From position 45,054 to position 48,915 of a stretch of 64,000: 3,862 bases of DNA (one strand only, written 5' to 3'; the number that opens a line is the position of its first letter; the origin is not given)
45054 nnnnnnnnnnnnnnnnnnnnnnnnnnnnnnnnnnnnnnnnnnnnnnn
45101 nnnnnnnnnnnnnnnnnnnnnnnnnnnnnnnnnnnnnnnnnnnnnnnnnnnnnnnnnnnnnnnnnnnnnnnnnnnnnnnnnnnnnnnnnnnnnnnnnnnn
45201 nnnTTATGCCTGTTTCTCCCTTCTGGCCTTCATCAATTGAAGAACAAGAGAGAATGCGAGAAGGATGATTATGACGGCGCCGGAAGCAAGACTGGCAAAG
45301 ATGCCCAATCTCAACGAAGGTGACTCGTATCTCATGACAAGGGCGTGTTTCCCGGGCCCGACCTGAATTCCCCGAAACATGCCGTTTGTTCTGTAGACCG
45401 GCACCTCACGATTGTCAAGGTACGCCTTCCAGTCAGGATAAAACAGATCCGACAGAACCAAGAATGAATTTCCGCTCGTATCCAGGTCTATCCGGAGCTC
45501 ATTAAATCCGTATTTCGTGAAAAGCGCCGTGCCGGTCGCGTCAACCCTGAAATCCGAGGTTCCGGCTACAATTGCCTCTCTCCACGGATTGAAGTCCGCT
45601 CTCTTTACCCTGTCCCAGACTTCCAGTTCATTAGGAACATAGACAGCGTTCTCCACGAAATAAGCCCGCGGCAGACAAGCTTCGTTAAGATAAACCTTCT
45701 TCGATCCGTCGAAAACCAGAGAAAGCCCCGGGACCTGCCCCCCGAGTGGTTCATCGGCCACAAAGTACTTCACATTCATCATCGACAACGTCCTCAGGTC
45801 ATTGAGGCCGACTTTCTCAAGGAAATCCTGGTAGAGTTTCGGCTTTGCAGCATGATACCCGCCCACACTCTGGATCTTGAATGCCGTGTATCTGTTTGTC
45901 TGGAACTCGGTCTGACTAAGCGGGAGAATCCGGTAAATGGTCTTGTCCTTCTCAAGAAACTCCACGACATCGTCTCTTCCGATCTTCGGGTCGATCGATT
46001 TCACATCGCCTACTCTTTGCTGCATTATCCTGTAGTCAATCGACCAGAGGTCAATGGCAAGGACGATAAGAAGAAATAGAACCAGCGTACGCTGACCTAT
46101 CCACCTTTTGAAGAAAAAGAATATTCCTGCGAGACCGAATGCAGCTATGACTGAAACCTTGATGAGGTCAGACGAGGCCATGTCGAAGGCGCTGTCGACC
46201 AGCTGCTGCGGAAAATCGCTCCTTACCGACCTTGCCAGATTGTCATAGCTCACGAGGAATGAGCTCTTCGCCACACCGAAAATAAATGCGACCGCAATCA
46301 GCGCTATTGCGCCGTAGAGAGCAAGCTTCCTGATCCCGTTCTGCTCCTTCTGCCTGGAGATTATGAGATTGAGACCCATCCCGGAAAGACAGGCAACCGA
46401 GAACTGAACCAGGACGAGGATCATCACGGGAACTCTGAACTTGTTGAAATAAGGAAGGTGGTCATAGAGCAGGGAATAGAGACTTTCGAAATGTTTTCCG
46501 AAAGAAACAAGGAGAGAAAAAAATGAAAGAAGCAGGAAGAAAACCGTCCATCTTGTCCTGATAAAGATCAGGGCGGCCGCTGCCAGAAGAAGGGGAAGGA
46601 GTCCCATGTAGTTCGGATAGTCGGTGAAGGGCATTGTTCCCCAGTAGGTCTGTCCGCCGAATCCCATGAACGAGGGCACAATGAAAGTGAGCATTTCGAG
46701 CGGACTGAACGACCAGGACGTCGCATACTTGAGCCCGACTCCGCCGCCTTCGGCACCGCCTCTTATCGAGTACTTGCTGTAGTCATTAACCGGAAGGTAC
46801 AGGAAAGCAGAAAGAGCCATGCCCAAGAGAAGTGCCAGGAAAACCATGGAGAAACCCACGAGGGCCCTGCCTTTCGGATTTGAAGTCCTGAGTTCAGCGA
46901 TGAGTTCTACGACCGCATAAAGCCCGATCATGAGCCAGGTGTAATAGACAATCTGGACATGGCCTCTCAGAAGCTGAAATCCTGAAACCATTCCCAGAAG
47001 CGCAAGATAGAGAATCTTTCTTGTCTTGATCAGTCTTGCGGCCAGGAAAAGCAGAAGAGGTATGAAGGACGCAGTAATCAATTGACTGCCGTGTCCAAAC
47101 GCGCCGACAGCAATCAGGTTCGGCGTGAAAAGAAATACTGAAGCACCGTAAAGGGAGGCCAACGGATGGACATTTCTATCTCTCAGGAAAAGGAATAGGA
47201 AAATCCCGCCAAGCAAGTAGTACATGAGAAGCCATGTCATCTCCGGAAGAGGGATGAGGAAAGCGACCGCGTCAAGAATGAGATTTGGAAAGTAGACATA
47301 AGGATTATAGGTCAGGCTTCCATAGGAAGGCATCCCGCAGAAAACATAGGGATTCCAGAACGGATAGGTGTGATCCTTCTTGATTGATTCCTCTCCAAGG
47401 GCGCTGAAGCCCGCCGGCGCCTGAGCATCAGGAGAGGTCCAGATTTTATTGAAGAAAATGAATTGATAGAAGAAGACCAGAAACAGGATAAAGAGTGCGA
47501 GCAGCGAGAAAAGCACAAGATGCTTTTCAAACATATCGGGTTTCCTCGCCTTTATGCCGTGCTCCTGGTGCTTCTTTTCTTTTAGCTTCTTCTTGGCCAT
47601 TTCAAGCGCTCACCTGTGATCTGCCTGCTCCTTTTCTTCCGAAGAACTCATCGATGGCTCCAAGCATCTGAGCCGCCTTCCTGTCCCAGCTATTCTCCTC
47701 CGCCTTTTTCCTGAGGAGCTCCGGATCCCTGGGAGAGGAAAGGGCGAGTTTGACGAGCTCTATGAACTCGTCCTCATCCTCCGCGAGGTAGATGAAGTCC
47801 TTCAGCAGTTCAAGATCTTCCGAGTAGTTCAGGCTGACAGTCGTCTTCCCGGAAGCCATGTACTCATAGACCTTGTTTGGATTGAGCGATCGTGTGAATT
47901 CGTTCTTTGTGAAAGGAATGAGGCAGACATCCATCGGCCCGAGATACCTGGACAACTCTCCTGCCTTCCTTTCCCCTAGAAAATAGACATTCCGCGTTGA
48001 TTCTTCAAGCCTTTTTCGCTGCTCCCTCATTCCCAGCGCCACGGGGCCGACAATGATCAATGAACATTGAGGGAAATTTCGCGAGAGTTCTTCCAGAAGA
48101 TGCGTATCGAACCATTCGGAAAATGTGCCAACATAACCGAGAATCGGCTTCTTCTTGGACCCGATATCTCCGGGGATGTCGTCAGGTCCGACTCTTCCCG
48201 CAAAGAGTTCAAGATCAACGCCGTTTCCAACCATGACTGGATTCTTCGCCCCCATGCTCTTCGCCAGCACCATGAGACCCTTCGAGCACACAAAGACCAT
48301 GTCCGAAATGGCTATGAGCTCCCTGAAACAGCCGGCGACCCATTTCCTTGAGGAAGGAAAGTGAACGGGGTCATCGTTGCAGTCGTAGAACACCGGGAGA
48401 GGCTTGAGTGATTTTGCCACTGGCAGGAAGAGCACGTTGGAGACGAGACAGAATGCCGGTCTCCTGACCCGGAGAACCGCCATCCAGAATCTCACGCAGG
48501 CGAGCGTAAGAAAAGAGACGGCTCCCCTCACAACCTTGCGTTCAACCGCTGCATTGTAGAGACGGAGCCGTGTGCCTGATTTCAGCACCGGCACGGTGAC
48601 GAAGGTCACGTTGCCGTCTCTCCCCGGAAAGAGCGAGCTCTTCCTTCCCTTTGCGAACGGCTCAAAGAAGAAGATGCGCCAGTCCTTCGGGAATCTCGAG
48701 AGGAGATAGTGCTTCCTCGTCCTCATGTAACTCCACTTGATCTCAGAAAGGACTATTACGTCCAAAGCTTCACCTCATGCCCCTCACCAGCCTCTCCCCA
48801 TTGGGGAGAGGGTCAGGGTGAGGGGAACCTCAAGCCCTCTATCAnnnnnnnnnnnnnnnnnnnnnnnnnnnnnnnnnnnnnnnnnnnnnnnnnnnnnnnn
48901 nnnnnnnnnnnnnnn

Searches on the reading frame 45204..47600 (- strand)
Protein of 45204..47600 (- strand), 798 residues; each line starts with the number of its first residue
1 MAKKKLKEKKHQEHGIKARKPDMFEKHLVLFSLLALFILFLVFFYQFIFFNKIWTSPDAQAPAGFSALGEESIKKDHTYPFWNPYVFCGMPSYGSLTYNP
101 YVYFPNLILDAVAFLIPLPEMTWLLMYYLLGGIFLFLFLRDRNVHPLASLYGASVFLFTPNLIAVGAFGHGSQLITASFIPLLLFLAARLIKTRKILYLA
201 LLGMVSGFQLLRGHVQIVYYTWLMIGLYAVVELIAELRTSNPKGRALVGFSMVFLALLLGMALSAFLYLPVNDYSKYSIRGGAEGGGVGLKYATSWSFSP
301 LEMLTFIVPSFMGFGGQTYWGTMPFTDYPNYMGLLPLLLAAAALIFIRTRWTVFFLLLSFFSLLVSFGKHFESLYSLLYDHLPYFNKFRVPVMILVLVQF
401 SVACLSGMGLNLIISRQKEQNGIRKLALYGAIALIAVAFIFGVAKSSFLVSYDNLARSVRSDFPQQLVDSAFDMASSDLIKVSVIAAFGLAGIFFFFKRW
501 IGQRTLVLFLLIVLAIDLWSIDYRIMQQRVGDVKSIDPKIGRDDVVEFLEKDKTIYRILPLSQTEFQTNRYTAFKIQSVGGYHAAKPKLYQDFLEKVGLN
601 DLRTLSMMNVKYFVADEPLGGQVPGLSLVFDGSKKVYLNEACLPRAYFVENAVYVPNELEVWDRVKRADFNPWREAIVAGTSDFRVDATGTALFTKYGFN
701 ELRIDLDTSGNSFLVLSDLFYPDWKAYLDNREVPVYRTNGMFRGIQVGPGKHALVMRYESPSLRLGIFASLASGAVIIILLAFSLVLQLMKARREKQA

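Call 7: search_protein_families(library=pfam, proteins=[window:45204-47600:-], max_evalue=0.001)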
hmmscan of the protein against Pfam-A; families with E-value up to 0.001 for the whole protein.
window:45204-47600:- (798 aa): 1 family
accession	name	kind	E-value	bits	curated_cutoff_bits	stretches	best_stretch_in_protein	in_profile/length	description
PF09586.16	YfhO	-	1.7e-06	27.2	28.5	1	700-769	764-834/835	Bacterial membrane protein YfhO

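Call 32: search_protein_families(library=ncbifam, proteins=[window:45204-47600:-], max_evalue=0.001)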
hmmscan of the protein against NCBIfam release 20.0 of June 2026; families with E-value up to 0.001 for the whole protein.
window:45204-47600:- (798 aa): 0 families

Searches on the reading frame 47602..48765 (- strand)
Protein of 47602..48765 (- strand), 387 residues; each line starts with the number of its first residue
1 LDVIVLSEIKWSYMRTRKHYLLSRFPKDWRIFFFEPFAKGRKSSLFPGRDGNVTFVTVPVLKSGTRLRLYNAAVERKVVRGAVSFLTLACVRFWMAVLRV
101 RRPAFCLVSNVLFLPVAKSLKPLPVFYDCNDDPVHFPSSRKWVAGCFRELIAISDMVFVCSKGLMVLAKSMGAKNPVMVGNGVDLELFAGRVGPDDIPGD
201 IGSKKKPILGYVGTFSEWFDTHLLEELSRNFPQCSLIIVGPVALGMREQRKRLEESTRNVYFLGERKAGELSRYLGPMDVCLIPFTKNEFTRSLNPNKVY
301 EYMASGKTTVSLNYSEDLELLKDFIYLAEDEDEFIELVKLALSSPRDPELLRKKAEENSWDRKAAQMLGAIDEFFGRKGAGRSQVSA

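Call 7: search_protein_families(library=pfam, proteins=[window:47602-48765:-], max_evalue=0.001)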
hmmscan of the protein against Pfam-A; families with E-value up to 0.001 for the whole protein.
window:47602-48765:- (387 aa): 2 families
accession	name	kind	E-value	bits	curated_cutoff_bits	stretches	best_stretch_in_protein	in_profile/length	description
PF13692.12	Glyco_trans_1_4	-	2.7e-09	37.8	27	1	207-338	2-136/142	Glycosyl transferases group 1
PF00534.26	Glycos_transf_1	-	1.9e-07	31.2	26.4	1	204-357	13-171/172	Glycosyl transferases group 1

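Call 32: search_protein_families(library=ncbifam, proteins=[window:47602-48765:-], max_evalue=0.001)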
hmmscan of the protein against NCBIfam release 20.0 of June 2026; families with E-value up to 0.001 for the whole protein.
window:47602-48765:- (387 aa): 2 families
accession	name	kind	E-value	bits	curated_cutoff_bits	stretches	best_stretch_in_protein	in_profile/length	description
NF047676.1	TeichurnBiosyTuaH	equivalog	1.3e-20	73.7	550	1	143-366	148-379/384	teichuronic acid biosynthesis protein TuaH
TIGR04063.1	stp3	hypoth_equivalog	8.6e-12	44.6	442.05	1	152-357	156-373/397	TIGR04063 family PEP-CTERM/XrtA system glycosyltransferase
